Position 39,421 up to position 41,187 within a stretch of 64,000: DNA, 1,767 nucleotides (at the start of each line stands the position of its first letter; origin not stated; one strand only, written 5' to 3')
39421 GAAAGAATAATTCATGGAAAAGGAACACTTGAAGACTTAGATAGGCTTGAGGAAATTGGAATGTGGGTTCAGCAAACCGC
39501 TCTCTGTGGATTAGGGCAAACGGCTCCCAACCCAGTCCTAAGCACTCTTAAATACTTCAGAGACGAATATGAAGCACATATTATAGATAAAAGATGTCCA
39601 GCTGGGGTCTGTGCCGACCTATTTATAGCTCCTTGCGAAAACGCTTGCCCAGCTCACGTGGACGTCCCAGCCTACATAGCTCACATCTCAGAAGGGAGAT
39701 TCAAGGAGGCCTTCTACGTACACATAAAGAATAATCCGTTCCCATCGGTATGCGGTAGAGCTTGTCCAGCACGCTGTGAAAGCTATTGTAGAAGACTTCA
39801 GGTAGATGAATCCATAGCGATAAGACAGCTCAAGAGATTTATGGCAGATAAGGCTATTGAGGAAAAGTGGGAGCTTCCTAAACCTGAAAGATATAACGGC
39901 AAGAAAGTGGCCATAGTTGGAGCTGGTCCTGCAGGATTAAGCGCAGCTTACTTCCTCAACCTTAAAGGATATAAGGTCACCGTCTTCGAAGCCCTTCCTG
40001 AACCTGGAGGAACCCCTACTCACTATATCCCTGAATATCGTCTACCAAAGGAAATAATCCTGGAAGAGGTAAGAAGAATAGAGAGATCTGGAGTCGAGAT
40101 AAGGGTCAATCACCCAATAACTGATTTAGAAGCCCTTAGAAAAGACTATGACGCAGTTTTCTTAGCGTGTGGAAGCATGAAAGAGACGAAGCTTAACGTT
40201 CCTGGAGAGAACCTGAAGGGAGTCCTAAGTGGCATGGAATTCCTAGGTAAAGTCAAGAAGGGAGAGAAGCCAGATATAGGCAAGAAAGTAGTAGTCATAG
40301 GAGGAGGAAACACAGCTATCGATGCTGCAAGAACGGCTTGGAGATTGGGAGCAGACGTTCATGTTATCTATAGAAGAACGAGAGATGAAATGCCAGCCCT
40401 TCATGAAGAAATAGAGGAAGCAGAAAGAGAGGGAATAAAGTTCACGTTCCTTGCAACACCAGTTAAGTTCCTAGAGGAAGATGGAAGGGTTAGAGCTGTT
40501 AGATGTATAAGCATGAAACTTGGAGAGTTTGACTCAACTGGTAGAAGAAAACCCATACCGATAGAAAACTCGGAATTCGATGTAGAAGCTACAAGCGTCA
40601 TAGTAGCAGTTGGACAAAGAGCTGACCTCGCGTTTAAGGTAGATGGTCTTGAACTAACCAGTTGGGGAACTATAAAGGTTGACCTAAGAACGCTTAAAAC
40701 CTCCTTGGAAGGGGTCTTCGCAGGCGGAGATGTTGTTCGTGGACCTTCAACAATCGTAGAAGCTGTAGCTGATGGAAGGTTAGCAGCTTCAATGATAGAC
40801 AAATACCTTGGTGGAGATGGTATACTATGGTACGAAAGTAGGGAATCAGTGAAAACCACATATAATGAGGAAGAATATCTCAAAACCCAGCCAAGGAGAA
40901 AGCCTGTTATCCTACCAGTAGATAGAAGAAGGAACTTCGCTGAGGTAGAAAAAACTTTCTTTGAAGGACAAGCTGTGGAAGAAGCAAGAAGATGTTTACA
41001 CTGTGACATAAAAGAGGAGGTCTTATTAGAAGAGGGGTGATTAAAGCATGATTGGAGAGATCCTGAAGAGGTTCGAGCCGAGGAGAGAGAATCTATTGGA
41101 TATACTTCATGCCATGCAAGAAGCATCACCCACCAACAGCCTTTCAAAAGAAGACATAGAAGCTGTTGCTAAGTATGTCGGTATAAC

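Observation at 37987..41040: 1017-aa NuoF::GltD fusion flavoprotein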

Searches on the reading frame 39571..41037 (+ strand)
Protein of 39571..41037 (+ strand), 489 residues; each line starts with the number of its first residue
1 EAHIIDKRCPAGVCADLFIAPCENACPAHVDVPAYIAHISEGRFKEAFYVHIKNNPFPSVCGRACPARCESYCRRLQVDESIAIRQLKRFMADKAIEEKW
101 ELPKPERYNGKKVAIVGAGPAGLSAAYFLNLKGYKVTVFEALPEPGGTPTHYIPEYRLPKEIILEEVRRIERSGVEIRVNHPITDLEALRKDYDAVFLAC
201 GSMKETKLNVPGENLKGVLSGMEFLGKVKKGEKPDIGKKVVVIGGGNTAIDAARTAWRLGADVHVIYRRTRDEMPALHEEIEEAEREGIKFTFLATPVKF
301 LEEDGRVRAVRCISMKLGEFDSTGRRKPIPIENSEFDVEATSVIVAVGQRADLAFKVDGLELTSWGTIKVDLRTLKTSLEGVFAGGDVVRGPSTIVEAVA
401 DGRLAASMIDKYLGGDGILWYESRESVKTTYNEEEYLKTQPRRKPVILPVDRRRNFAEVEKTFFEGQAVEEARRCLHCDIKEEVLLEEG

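Call 33: search_solved_structures(query=window:39571-41037:+, max_evalue=1e-60, show_alignments=3)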
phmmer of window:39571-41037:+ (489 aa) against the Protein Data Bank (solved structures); distinct sequences matched with E-value up to 1e-60: 8.
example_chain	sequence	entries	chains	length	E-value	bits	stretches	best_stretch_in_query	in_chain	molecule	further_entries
9bov_A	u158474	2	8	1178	1.1e-131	443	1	20-480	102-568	Molybdopterin oxidoreductase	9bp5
9n5u_A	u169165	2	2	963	8.3e-129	433.5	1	19-416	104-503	NfnA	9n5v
8oh5_C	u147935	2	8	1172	3e-106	359.1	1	20-481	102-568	Formate dehydrogenase-O, major subunit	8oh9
4ylf_B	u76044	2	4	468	9.1e-99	334.5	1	21-420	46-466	Dihydropyrimidine dehydrogenase subunit A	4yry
5jca_L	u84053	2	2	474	3e-98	332.8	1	18-414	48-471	NADH-dependent Ferredoxin:NADP Oxidoreductase (NfnI) subunit alpha | NADH-dependent Ferredoxin:NADP Oxidoreductase subunit alpha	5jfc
5vj7_A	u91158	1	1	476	2e-93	316.9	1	19-416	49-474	Oxidoreductase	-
6s6s_G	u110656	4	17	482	3.9e-76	259.8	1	22-412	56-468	Glutamate synthase [NADPH] small chain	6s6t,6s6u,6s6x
2vdc_G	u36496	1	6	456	2.8e-75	257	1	11-412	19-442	GLUTAMATE SYNTHASE [NADPH] SMALL CHAIN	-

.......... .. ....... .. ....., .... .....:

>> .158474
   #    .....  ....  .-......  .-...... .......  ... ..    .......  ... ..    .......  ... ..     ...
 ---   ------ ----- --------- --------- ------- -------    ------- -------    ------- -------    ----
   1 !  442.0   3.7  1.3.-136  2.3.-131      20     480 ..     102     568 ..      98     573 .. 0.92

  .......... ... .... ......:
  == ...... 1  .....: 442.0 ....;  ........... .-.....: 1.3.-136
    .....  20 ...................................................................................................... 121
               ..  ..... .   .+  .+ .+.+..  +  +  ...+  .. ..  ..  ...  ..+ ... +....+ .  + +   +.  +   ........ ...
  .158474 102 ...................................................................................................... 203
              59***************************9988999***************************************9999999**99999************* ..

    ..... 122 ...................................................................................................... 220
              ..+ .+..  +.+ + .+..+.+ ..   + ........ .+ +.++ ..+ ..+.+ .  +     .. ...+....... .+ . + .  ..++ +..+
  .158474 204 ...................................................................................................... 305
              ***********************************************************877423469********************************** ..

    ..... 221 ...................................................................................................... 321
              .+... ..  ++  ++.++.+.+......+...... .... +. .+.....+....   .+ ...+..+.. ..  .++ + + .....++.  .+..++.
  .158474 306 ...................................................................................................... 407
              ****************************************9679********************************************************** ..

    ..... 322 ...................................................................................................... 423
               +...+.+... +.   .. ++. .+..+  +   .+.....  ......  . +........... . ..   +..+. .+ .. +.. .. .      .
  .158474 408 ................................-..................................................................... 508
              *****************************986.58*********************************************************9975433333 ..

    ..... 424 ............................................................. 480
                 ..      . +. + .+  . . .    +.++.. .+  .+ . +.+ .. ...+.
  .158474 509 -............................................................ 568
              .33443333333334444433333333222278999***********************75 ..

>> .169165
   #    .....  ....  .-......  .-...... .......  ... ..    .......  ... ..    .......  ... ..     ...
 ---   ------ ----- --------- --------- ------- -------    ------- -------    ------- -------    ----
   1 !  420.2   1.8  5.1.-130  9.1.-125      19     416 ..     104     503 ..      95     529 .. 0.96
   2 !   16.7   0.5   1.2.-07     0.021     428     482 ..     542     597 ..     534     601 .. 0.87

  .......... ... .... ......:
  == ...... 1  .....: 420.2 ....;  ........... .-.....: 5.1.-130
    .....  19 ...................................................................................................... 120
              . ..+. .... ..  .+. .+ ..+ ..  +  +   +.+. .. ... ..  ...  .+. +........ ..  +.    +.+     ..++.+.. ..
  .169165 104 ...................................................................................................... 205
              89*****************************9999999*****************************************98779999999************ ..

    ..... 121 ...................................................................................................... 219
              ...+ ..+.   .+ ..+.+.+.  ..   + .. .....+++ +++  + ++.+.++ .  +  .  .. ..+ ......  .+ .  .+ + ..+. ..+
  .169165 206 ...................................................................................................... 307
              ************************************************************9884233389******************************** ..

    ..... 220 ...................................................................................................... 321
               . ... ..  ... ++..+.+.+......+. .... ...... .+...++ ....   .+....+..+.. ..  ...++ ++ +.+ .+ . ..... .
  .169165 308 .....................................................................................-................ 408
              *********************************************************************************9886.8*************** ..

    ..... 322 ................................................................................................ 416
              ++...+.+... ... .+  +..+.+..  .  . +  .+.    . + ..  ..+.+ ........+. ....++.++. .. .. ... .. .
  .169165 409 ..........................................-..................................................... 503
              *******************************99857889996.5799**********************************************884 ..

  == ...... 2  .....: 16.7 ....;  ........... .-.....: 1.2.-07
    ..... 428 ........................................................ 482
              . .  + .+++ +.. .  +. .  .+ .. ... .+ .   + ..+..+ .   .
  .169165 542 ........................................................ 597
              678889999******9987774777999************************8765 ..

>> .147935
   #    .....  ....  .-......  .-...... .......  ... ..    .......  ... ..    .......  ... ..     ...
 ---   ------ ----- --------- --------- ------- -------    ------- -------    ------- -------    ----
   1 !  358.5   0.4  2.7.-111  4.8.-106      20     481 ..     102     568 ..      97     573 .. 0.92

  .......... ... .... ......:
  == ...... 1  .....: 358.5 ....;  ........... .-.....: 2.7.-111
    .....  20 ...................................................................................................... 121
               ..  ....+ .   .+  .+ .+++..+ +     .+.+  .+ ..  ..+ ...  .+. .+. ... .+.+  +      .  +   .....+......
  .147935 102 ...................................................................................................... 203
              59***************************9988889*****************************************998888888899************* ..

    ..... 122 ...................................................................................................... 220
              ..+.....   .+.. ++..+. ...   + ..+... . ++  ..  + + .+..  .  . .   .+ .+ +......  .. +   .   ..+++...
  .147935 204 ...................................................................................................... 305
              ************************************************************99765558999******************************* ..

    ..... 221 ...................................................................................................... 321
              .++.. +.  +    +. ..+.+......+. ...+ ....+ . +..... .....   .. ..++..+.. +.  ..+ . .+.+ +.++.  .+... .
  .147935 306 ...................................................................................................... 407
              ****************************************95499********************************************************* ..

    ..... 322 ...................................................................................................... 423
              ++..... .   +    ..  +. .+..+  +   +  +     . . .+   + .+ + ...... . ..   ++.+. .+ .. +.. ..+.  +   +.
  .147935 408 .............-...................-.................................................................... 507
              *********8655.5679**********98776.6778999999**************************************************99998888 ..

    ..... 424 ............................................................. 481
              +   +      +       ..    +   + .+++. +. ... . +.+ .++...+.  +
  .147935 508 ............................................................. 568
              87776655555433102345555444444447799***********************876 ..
